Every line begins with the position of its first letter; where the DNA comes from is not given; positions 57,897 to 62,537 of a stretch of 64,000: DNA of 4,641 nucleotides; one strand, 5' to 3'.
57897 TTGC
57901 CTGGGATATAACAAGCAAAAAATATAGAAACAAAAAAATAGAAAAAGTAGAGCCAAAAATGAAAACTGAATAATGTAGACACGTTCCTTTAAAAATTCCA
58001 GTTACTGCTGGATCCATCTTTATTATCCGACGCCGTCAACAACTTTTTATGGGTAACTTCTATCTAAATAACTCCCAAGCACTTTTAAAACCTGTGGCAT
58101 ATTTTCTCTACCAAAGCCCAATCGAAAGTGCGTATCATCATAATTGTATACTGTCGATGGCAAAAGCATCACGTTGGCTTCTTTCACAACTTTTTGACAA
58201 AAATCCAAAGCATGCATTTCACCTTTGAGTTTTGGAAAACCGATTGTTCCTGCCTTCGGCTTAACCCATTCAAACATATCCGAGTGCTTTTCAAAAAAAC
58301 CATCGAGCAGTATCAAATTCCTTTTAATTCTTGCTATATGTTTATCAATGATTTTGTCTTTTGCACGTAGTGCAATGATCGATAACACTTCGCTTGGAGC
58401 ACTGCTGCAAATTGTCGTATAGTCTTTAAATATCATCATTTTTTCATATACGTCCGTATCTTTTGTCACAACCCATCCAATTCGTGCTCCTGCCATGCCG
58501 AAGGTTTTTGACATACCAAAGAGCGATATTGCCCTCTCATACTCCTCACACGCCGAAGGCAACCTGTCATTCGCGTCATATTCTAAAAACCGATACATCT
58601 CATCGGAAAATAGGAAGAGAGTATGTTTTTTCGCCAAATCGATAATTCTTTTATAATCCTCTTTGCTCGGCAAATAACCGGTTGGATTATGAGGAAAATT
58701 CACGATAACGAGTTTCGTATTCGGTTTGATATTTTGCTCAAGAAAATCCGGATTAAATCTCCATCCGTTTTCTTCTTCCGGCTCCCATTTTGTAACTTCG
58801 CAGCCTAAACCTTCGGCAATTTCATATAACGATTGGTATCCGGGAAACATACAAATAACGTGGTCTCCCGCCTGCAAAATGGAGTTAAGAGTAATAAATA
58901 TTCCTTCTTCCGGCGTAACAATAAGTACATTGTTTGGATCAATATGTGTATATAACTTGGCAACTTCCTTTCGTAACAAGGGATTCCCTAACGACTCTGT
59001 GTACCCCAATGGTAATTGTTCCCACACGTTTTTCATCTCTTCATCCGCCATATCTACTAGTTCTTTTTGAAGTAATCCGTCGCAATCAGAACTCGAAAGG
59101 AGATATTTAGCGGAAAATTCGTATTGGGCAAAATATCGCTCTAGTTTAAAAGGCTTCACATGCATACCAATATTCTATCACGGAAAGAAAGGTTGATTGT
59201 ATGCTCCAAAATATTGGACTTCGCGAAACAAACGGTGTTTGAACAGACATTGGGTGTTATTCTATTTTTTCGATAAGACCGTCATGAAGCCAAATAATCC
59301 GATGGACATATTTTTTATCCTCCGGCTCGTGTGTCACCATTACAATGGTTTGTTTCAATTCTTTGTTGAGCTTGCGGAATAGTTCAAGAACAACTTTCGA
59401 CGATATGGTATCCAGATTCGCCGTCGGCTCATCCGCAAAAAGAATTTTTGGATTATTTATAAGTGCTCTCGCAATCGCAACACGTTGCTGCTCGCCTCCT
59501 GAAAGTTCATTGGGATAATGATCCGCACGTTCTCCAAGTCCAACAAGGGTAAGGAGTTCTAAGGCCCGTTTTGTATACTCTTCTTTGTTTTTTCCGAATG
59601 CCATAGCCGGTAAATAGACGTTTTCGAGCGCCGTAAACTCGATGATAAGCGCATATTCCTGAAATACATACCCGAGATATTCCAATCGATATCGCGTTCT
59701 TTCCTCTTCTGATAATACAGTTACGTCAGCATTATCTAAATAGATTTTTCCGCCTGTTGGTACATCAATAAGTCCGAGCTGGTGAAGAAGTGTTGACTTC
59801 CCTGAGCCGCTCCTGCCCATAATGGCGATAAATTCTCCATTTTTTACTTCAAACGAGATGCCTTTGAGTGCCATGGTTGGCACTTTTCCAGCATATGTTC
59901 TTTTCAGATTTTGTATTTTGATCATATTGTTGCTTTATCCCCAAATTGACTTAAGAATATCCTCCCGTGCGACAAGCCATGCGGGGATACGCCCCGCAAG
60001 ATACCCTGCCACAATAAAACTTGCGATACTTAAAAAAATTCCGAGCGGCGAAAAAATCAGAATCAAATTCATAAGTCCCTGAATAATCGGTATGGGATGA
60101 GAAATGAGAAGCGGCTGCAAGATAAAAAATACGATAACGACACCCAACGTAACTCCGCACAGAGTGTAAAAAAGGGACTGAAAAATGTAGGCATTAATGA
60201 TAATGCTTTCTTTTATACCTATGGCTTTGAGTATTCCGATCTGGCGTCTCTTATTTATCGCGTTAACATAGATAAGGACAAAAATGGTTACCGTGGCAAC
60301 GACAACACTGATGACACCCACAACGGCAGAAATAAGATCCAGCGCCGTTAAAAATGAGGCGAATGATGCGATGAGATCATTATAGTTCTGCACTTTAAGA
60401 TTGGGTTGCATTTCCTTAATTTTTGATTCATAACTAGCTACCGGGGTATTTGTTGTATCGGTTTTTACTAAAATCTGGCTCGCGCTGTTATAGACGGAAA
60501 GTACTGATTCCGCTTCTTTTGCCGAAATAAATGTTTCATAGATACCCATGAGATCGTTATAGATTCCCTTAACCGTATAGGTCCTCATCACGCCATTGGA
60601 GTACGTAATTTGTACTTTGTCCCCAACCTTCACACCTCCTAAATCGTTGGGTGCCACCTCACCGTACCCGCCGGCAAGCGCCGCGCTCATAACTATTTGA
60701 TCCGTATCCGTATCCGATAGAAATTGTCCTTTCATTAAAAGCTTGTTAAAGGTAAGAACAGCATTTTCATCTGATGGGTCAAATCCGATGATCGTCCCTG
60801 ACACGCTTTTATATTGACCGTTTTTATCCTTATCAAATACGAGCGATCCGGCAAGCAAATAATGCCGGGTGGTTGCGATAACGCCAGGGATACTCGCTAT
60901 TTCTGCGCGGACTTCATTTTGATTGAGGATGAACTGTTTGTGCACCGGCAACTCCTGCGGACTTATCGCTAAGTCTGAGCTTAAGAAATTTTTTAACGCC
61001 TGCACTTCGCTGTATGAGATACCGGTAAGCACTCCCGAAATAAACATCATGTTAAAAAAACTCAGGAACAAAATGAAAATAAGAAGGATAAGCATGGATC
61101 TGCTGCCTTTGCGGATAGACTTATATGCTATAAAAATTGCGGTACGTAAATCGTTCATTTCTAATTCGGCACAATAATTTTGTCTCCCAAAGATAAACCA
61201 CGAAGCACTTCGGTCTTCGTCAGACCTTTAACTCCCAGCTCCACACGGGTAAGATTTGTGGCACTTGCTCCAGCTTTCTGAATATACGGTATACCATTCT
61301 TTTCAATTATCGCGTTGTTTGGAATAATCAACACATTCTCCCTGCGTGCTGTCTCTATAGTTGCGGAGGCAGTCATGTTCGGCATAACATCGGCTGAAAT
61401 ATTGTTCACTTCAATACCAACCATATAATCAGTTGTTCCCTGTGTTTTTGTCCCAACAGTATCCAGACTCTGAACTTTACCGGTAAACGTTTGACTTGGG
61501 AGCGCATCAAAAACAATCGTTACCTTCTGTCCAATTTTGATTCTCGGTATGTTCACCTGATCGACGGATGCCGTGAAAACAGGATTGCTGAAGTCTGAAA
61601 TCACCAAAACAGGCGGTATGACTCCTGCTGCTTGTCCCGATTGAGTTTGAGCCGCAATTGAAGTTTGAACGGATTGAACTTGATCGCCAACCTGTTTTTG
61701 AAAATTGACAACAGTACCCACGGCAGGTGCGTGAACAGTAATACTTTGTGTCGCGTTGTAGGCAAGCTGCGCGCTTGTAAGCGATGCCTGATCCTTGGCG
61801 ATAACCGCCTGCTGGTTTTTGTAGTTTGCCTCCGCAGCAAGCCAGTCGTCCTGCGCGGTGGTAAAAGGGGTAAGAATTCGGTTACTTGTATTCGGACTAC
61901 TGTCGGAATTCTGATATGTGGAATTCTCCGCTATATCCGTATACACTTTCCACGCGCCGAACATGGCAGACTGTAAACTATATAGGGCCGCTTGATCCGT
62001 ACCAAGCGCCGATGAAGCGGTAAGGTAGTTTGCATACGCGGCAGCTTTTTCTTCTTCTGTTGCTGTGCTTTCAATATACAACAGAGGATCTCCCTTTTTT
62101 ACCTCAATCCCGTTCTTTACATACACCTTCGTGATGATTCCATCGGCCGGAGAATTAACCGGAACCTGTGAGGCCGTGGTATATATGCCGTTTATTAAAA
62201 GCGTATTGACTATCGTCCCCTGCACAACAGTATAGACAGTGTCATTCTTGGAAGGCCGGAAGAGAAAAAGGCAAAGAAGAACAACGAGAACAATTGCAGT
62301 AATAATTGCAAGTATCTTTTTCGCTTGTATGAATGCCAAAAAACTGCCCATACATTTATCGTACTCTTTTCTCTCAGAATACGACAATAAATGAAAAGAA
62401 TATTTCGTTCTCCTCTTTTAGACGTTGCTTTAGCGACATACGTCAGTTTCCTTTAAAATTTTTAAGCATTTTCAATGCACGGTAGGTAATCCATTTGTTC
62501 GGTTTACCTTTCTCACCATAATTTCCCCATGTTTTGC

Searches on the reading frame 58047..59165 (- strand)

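Call 72: search_protein_families(library=pfam, proteins=[window:58047-59165:-], max_evalue=0.001)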
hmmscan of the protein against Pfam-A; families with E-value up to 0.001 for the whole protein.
window:58047-59165:- (372 aa): 4 families
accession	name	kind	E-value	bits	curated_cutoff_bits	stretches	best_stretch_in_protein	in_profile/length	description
PF00155.27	Aminotran_1_2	-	2.5e-41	142.5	19.7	1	22-354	5-352/361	Aminotransferase class I and II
PF04864.19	Alliinase_C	-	3.5e-11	43.1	22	1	102-266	98-240/363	Allinase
PF01053.26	Cys_Met_Meta_PP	-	6e-05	22.2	27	1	88-189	79-174/381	Cys/Met metabolism PLP-dependent enzyme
PF00266.25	Aminotran_5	-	0.00024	20.6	21.5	1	87-188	72-175/371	Aminotransferase class-V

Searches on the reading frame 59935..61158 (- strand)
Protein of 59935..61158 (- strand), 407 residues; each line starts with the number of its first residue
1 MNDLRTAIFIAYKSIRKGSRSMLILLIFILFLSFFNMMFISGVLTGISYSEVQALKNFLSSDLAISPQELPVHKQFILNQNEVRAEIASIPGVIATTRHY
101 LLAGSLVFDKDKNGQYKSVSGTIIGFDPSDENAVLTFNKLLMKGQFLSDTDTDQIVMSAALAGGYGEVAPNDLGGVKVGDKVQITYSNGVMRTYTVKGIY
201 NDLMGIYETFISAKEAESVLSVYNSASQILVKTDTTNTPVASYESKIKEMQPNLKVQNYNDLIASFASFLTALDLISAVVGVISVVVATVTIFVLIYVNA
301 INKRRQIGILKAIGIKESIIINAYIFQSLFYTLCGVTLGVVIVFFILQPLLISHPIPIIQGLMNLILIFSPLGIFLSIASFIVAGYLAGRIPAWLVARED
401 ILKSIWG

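Call 72: search_protein_families(library=pfam, proteins=[window:59935-61158:-], max_evalue=0.001)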
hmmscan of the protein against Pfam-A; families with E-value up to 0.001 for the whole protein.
window:59935-61158:- (407 aa): 1 family
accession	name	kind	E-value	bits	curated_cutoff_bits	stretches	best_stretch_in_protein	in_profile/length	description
PF02687.27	FtsX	-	5.9e-12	46.1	25.5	1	279-399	2-118/120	FtsX-like permease C-terminal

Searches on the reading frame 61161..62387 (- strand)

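Call 72: search_protein_families(library=pfam, proteins=[window:61161-62387:-], max_evalue=0.001)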
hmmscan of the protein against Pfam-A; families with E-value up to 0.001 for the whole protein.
window:61161-62387:- (408 aa): 5 families
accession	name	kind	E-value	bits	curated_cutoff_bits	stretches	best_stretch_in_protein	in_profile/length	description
PF16576.10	HlyD_D23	-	2.2e-14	53.7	30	1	74-340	19-214/214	Barrel-sandwich domain of CusB or HlyD membrane-fusion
PF13437.12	HlyD_3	-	1.2e-11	45.7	22.2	1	249-328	16-96/106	HlyD family secretion protein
PF13533.13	Biotin_lipoyl_2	-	1.6e-09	37.8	29.8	1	75-106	1-32/32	Biotin-lipoyl like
PF00364.28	Biotin_lipoyl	-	4.9e-07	29.9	22.1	1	74-105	42-73/73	Biotin-requiring enzyme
PF12700.13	HlyD_2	-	1.4e-05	24.4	25.1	1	25-366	15-354/416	HlyD family secretion protein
